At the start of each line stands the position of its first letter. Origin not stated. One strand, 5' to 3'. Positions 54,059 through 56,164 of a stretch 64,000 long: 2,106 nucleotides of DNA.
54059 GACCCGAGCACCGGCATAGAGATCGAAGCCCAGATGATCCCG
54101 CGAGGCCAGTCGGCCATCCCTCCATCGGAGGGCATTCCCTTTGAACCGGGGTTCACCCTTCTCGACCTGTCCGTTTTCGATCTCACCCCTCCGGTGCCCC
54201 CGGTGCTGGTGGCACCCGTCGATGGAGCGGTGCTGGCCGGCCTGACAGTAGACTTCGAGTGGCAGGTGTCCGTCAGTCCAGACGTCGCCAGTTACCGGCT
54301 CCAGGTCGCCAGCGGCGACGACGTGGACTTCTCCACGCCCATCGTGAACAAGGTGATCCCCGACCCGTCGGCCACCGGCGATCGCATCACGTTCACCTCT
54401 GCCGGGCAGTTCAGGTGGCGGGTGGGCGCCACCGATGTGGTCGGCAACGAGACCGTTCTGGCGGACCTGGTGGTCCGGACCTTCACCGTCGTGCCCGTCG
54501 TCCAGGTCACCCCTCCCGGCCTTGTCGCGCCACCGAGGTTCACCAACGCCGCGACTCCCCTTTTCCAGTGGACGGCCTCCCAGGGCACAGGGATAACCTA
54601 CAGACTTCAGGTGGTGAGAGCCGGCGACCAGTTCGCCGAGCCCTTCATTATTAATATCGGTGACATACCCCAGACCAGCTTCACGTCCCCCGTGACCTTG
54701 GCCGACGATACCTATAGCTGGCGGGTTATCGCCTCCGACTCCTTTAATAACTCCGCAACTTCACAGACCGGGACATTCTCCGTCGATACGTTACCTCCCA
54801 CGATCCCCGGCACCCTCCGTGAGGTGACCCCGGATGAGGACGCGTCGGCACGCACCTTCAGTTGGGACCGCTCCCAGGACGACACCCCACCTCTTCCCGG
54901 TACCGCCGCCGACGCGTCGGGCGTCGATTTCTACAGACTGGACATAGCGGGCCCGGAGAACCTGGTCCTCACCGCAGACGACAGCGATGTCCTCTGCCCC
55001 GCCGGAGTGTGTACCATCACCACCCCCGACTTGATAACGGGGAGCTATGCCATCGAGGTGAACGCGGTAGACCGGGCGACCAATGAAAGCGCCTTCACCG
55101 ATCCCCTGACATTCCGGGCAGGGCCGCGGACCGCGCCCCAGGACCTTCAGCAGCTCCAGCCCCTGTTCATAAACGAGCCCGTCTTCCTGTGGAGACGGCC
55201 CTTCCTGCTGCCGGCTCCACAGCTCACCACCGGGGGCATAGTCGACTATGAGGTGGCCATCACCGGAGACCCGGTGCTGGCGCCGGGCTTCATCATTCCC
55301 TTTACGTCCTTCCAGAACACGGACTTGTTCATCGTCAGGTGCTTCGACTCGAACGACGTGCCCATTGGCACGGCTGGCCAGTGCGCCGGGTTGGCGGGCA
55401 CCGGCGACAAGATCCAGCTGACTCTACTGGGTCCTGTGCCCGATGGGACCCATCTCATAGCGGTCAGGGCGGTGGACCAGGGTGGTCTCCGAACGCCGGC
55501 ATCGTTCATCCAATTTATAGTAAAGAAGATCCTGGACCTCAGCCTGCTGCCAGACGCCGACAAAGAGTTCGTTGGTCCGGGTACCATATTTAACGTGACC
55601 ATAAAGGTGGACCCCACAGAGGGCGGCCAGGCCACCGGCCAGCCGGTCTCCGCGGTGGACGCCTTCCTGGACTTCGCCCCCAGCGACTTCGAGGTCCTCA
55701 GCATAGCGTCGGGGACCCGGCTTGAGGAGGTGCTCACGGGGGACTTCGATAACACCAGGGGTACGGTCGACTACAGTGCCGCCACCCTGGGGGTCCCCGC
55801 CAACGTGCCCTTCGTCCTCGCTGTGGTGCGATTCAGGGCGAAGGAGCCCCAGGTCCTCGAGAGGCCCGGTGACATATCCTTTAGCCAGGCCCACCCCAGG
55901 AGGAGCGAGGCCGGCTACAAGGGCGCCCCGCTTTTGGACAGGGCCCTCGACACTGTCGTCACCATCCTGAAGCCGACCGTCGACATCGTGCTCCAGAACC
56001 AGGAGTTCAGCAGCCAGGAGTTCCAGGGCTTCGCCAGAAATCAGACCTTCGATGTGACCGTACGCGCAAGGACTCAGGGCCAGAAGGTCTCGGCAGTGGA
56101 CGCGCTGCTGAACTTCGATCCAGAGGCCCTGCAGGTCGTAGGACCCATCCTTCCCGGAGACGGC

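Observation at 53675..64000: Giant open-ended ORF (more than 3,440 codons) missing from the supplied ORF track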

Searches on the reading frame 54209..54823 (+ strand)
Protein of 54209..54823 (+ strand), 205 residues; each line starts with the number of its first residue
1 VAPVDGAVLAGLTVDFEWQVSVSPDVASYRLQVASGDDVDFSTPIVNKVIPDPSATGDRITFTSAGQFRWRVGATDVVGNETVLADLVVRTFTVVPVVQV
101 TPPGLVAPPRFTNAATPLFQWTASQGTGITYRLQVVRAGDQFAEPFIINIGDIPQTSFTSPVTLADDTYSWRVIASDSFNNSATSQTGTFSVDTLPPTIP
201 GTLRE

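Call 19: search_protein_families(library=pfam, proteins=[window:54209-54823:+], max_evalue=1)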
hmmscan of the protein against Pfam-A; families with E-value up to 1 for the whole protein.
window:54209-54823:+ (205 aa): 4 families
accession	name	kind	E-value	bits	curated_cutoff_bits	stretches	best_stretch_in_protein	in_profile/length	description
PF19077.6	Big_13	-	7.9e-08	33.2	27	1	111-194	23-102/102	Bacterial Ig-like domain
PF14292.12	SusE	-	3.5e-05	24.4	25.2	1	118-160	36-79/106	SusE outer membrane protein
PF00801.26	PKD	-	0.27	11.7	23.5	1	6-83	9-74/80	PKD domain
PF10342.15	Kre9_KNH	-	0.7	11.1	24.6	0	120-192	17-94/94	Kre9/KNH-like N-terminal Ig-like domain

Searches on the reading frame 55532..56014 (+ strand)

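Call 19: search_protein_families(library=pfam, proteins=[window:55532-56014:+], max_evalue=1)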
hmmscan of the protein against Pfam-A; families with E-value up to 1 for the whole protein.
window:55532-56014:+ (161 aa): 1 family
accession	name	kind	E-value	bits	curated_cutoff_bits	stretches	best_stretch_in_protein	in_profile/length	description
PF00963.24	Cohesin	-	0.0026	18.4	24.1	1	16-105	12-103/139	Cohesin domain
